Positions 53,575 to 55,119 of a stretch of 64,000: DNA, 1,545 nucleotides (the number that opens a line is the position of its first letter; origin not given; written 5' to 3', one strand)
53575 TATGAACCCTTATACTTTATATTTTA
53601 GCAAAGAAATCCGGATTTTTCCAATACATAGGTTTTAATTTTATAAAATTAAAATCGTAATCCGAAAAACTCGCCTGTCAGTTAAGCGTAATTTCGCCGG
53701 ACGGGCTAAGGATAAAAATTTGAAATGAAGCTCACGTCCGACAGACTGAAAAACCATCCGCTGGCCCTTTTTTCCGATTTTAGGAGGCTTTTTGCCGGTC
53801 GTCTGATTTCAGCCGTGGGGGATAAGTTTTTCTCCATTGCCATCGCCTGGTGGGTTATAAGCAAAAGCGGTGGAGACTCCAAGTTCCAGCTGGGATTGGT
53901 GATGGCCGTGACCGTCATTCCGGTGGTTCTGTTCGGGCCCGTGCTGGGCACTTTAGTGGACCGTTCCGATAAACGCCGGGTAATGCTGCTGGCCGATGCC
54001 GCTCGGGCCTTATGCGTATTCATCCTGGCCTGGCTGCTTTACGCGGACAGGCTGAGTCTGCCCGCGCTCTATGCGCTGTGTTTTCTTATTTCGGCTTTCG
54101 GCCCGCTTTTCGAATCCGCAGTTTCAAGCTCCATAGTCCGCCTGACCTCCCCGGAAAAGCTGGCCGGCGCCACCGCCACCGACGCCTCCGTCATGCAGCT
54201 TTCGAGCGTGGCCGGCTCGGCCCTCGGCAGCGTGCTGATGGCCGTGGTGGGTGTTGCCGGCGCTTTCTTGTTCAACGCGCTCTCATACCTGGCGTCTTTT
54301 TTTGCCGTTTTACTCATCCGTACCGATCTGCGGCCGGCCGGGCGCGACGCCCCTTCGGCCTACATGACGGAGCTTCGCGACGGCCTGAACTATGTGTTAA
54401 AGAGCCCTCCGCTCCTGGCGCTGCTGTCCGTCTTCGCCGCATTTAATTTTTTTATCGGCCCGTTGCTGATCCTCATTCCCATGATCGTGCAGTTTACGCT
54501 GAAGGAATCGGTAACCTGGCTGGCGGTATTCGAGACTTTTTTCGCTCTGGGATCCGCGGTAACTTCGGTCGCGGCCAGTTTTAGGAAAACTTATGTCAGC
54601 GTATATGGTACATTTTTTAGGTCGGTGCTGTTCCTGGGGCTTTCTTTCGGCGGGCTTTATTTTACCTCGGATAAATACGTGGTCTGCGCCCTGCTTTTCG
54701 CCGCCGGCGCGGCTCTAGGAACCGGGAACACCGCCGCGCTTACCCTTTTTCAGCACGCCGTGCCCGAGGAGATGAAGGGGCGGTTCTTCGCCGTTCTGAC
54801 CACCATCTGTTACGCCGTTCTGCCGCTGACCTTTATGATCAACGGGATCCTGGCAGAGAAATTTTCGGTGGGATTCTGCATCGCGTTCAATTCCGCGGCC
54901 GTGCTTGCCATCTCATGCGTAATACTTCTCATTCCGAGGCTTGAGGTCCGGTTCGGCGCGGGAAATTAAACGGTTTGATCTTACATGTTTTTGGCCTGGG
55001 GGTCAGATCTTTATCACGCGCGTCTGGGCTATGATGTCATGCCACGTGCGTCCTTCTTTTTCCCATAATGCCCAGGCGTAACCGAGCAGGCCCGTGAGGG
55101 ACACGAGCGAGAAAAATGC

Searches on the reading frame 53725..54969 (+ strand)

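Call 58: search_protein_families(library=pfam, proteins=[window:53725-54969:+], max_evalue=0.001)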
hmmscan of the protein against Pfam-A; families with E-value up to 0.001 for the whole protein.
window:53725-54969:+ (414 aa): 2 families
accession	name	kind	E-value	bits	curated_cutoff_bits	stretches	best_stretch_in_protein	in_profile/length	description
PF07690.21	MFS_1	-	2.3e-32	112.7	33.4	2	22-363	1-340/347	Major Facilitator Superfamily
PF05977.19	MFS_3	-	1.3e-30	106.8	27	1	19-404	12-393/524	Transmembrane secretion effector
